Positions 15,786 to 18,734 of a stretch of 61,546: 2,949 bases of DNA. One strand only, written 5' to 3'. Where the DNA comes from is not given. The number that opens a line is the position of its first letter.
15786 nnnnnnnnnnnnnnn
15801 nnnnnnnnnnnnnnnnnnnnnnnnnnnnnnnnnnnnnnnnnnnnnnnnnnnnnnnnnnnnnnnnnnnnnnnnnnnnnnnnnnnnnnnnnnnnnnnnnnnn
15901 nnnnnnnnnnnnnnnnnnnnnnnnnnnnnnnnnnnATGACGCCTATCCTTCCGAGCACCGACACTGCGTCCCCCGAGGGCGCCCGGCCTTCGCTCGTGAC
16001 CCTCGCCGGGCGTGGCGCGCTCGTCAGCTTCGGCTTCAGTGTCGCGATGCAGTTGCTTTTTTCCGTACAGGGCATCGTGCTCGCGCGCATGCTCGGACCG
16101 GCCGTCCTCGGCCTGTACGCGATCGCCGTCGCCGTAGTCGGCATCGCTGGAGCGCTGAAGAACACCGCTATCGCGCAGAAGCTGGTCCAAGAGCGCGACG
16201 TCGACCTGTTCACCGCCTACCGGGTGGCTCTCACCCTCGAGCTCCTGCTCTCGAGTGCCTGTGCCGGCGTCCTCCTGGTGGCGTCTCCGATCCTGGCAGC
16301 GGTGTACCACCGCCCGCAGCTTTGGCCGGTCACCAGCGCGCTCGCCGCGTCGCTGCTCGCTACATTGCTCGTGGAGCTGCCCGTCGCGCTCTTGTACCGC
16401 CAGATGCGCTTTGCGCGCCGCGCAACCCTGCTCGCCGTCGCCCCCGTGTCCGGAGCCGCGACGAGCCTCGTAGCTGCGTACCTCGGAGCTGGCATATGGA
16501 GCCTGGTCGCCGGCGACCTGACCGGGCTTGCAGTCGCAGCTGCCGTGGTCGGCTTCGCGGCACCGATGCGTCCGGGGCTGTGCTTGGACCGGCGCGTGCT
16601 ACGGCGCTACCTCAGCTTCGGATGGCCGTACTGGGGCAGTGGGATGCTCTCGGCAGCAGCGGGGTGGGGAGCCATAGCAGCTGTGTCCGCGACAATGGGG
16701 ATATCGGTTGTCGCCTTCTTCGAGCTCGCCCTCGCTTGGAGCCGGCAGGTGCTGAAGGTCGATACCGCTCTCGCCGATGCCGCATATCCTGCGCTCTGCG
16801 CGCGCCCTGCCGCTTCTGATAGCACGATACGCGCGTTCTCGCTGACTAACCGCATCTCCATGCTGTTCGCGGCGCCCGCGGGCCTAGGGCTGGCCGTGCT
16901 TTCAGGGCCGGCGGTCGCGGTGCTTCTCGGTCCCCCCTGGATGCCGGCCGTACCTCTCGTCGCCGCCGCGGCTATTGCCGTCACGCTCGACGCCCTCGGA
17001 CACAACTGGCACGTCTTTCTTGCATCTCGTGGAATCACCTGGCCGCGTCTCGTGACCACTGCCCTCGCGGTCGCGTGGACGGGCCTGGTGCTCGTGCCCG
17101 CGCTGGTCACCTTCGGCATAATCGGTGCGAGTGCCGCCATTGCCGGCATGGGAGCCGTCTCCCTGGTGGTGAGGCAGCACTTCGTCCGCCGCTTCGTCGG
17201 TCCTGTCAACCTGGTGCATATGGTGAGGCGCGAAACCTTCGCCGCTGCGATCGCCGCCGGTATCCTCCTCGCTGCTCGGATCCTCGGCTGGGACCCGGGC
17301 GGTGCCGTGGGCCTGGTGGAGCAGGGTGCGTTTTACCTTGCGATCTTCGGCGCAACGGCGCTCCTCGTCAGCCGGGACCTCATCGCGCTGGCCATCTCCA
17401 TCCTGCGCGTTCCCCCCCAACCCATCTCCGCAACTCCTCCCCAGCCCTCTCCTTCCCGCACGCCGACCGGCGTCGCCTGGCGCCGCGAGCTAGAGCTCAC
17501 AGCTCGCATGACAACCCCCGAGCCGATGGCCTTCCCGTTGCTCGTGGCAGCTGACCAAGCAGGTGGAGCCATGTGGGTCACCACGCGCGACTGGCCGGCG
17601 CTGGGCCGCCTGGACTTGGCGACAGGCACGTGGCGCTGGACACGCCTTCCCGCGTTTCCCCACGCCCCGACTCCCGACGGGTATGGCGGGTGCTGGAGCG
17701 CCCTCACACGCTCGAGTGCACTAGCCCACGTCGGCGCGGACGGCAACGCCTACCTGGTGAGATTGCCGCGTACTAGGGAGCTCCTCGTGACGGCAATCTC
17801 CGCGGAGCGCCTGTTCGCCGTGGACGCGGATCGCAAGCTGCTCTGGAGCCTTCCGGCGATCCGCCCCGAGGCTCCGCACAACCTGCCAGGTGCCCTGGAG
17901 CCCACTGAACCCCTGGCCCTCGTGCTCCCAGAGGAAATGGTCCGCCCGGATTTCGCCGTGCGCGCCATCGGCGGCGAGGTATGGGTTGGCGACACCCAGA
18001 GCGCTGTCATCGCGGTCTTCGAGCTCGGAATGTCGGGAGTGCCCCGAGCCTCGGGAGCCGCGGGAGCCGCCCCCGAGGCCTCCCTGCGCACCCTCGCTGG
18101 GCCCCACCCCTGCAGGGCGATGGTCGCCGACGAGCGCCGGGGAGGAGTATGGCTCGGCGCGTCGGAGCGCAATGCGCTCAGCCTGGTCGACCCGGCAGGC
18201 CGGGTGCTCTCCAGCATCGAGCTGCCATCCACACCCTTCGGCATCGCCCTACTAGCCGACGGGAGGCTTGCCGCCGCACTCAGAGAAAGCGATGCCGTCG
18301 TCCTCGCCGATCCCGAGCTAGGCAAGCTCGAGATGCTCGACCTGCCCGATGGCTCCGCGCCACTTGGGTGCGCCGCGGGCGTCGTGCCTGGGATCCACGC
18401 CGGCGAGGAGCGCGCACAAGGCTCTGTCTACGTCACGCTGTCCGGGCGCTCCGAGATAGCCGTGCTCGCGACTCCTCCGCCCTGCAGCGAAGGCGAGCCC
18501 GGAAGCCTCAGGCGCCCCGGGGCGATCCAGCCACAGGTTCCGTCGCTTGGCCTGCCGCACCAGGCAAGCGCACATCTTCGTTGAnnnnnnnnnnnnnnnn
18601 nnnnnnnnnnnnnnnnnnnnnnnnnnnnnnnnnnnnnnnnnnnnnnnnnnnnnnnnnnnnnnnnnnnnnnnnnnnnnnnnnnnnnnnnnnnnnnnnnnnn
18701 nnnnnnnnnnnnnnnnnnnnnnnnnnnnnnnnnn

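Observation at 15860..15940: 17-bp tandem repeat builds a relay of four identical ATGA-overlapped mini-ORFs between a glycosyltransferase gene and the flippase gene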

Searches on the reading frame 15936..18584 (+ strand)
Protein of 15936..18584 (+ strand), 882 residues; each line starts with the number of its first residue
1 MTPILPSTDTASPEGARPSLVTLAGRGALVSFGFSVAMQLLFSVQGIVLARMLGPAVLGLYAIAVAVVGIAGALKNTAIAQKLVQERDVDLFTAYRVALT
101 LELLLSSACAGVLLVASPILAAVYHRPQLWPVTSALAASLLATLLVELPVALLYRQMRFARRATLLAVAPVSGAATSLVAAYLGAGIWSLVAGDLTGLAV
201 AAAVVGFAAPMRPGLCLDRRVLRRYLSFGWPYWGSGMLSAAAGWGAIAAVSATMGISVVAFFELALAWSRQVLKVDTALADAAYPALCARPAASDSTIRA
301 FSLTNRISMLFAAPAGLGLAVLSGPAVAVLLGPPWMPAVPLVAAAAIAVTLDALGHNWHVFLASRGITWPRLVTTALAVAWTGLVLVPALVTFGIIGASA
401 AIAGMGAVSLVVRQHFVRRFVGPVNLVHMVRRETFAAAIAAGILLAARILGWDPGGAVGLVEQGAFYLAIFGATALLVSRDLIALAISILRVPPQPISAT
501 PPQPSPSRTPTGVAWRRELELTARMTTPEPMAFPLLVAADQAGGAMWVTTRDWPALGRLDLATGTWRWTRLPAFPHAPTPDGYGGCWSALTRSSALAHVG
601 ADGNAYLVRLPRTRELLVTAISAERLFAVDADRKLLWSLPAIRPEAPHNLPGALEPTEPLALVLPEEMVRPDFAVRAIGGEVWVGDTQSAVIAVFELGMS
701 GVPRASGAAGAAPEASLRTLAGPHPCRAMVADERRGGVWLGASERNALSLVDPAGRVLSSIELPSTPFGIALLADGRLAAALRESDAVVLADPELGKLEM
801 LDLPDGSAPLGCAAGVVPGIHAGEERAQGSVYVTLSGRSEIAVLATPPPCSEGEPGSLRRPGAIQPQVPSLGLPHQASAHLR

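Call 6: search_protein_families(library=pfam, proteins=[window:15936-18584:+])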
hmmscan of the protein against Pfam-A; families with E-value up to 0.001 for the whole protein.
window:15936-18584:+ (882 aa): 3 families
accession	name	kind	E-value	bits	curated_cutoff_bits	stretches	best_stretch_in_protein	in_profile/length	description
PF13440.11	Polysacc_synt_3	-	3.2e-43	148.5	23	1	48-340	1-293/293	Polysaccharide biosynthesis protein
PF01943.22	Polysacc_synt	-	4.4e-14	53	28.2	1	26-285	3-268/274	Polysaccharide biosynthesis protein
PF24684.1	Vgb_lyase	-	7.3e-06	25.4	50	0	526-613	91-179/290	Virginiamycin B lyase family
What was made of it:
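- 15936..18584 (+): Wzx-like flippase (Polysacc_synt_3, aa 48-340) fused to a C-terminal beta-propeller-like domain; 882 aa. ATG 15936 is the first start codon in its frame. Pfam 3.2e-43 (call 6).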

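Call 10: find_related_loci(query=window:15936-18584:+, collection=genome_contigs, flank=6000)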
Query window:15936-18584:+ (882 aa) in genome_contigs; peptide patterns used: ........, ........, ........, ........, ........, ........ (x = any residue, [..] = any of these).
69 stretches matched a pattern, but none encodes a relative of the query by tblastn (E <= 1e-3).
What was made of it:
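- Tried and rejected: Close relatives in the species-representative genome set: none found for the flippase (call 10).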

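Call 11: find_homologous_proteins(query=window:15936-18584:+)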
Query window:15936-18584:+ (882 aa): 20 proteins with E <= 0.001 among 8000 candidates.
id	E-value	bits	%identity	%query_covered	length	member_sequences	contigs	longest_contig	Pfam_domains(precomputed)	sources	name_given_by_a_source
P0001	0.0e+0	1853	99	100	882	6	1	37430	PF01943.23,PF24684.2,PF13440.12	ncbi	-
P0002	1.2e-274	932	56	94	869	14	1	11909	PF01943.23,PF24684.2,PF13440.12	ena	-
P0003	4.0e-175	603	42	96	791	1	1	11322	PF24684.2,PF13440.12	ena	-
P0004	9.9e-165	568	43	86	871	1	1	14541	PF01943.23,PF24684.2,PF13440.12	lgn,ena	-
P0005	1.3e-49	187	32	49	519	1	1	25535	PF13440.12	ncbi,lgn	-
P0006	1.9e-48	184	31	49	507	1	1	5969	PF13440.12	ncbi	-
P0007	1.2e-31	128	29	53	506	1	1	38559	PF13440.12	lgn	-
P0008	1.5e-29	121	27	52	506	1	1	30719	PF13440.12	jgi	jgi:O-antigen/teichoic acid export membrane protein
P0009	2.8e-17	80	29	44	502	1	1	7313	PF01943.23,PF13440.12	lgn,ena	-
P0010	2.0e-9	54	29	40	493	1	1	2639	PF01943.23,PF13440.12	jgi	jgi:O-antigen/teichoic acid export membrane protein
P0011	8.5e-9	52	27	39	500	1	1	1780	PF01943.23,PF13440.12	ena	-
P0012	2.1e-8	51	29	44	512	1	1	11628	PF01943.23,PF13440.12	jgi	jgi:PST family polysaccharide transporter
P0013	2.6e-8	51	31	33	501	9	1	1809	PF01943.23,PF13440.12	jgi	jgi:O-antigen/teichoic acid export membrane protein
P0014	4.4e-8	50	28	39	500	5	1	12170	PF01943.23,PF13440.12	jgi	jgi:lipopolysaccharide exporter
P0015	8.5e-8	49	27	45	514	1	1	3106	PF01943.23,PF13440.12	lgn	-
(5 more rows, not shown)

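Call 12: find_encoding_contigs(protein=P0001, flank=6000, max_places=10)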
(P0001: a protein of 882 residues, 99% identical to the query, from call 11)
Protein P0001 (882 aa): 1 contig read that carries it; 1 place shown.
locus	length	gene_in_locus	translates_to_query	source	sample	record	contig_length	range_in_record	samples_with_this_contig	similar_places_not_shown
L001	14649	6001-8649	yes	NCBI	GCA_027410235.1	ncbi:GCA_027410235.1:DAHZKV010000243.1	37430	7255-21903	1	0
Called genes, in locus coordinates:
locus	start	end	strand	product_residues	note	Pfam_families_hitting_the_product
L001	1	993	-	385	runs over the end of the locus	PF13439:Glyco_transf_4 (faint), PF00534:Glycos_transf_1, PF13692:Glyco_trans_1_4, PF13524:Glyco_trans_1_2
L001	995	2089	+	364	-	PF00535:Glycos_transf_2, PF13641:Glyco_tranf_2_3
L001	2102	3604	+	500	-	-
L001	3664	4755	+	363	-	PF13439:Glyco_transf_4, PF13579:Glyco_trans_4_4, PF20706:GT4-conflict, PF00534:Glycos_transf_1, PF13692:Glyco_trans_1_4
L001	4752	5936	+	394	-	PF13439:Glyco_transf_4, PF13579:Glyco_trans_4_4, PF20706:GT4-conflict (weak), PF00534:Glycos_transf_1, PF13692:Glyco_trans_1_4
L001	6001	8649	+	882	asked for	PF01943:Polysacc_synt, PF13440:Polysacc_synt_3, PF24684:Vgb_lyase (faint)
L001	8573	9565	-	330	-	PF00005:ABC_tran, PF00004:AAA (faint)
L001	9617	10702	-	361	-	PF13379:NMT1_2 (weak), PF04069:OpuAC, PF09084:NMT1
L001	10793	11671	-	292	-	PF00528:BPD_transp_1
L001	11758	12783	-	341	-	PF01515:PTA_PTB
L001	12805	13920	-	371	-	PF05222:AlaDh_PNT_N, PF01262:AlaDh_PNT_C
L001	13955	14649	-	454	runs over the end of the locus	PF00202:Aminotran_3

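Call 13: find_encoding_contigs(protein=P0002, flank=6000, max_places=6)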
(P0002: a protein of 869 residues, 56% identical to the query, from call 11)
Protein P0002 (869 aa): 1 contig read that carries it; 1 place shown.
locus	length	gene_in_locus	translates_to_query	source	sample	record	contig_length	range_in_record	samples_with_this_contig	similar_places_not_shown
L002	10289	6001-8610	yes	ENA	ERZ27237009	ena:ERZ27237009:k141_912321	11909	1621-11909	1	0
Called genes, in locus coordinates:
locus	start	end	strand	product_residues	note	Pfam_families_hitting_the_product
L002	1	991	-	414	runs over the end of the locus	PF00534:Glycos_transf_1, PF13692:Glyco_trans_1_4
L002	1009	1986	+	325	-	PF00535:Glycos_transf_2, PF13641:Glyco_tranf_2_3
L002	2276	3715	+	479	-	-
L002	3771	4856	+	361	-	PF13439:Glyco_transf_4, PF13579:Glyco_trans_4_4, PF20706:GT4-conflict, PF00534:Glycos_transf_1, PF13692:Glyco_trans_1_4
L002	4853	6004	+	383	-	-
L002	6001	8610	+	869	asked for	PF01943:Polysacc_synt, PF13440:Polysacc_synt_3, PF24684:Vgb_lyase (faint)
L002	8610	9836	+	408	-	PF13439:Glyco_transf_4, PF13579:Glyco_trans_4_4, PF20706:GT4-conflict, PF00534:Glycos_transf_1, PF13692:Glyco_trans_1_4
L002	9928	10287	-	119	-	?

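Call 16: find_encoding_contigs(protein=P0003, flank=6000, max_places=6)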
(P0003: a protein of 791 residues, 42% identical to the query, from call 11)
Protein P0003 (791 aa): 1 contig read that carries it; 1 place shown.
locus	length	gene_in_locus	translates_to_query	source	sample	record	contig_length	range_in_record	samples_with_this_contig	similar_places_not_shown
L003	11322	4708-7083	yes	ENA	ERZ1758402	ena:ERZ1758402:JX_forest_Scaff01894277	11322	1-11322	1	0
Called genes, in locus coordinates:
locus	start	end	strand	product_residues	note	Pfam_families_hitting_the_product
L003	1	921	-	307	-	?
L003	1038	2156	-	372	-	PF13439:Glyco_transf_4, PF13579:Glyco_trans_4_4, PF20706:GT4-conflict, PF00534:Glycos_transf_1, PF13692:Glyco_trans_1_4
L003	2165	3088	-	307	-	PF00535:Glycos_transf_2, PF10111:Glyco_tranf_2_2, PF13641:Glyco_tranf_2_3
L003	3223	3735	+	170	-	PF00132:Hexapep, PF14602:Hexapep_2 (weak)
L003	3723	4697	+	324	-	PF00535:Glycos_transf_2, PF13641:Glyco_tranf_2_3, PF13632:Glyco_trans_2_3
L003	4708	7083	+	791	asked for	PF13440:Polysacc_synt_3, PF24684:Vgb_lyase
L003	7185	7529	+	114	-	-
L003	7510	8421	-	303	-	PF00535:Glycos_transf_2, PF13641:Glyco_tranf_2_3, PF13632:Glyco_trans_2_3 (weak)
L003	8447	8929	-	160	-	PF00132:Hexapep (weak)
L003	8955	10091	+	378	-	PF13578:Methyltransf_24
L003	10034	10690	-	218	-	PF13489:Methyltransf_23, PF07021:MetW (weak), PF08241:Methyltransf_11, PF08242:Methyltransf_12, PF13649:Methyltransf_25 (weak)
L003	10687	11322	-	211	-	?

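Call 17: find_encoding_contigs(protein=P0004, flank=6000, max_places=6)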
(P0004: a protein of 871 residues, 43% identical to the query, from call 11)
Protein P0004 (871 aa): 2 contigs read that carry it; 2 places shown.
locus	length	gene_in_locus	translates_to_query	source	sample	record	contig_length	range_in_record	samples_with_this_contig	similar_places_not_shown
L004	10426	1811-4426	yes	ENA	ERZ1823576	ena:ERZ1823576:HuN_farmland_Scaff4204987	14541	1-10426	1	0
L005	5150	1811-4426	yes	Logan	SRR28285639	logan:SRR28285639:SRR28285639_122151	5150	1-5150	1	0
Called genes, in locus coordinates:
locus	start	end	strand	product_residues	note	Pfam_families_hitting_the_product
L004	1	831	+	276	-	?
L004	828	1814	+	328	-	PF13641:Glyco_tranf_2_3, PF00535:Glycos_transf_2, PF10111:Glyco_tranf_2_2 (faint), PF13632:Glyco_trans_2_3, PF13506:Glyco_transf_21 (weak)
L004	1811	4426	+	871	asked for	PF01943:Polysacc_synt, PF13440:Polysacc_synt_3, PF24684:Vgb_lyase (weak)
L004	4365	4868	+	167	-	-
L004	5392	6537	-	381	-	PF13439:Glyco_transf_4, PF13579:Glyco_trans_4_4, PF20706:GT4-conflict, PF00534:Glycos_transf_1, PF13692:Glyco_trans_1_4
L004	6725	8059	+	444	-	-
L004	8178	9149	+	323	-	PF00535:Glycos_transf_2, PF13641:Glyco_tranf_2_3, PF13632:Glyco_trans_2_3 (weak)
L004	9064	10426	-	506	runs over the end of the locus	PF04932:Wzy_C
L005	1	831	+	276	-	?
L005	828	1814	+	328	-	PF13641:Glyco_tranf_2_3, PF00535:Glycos_transf_2, PF10111:Glyco_tranf_2_2 (faint), PF13632:Glyco_trans_2_3, PF13506:Glyco_transf_21 (weak)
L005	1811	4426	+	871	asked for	PF01943:Polysacc_synt, PF13440:Polysacc_synt_3, PF24684:Vgb_lyase (weak)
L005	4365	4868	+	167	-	-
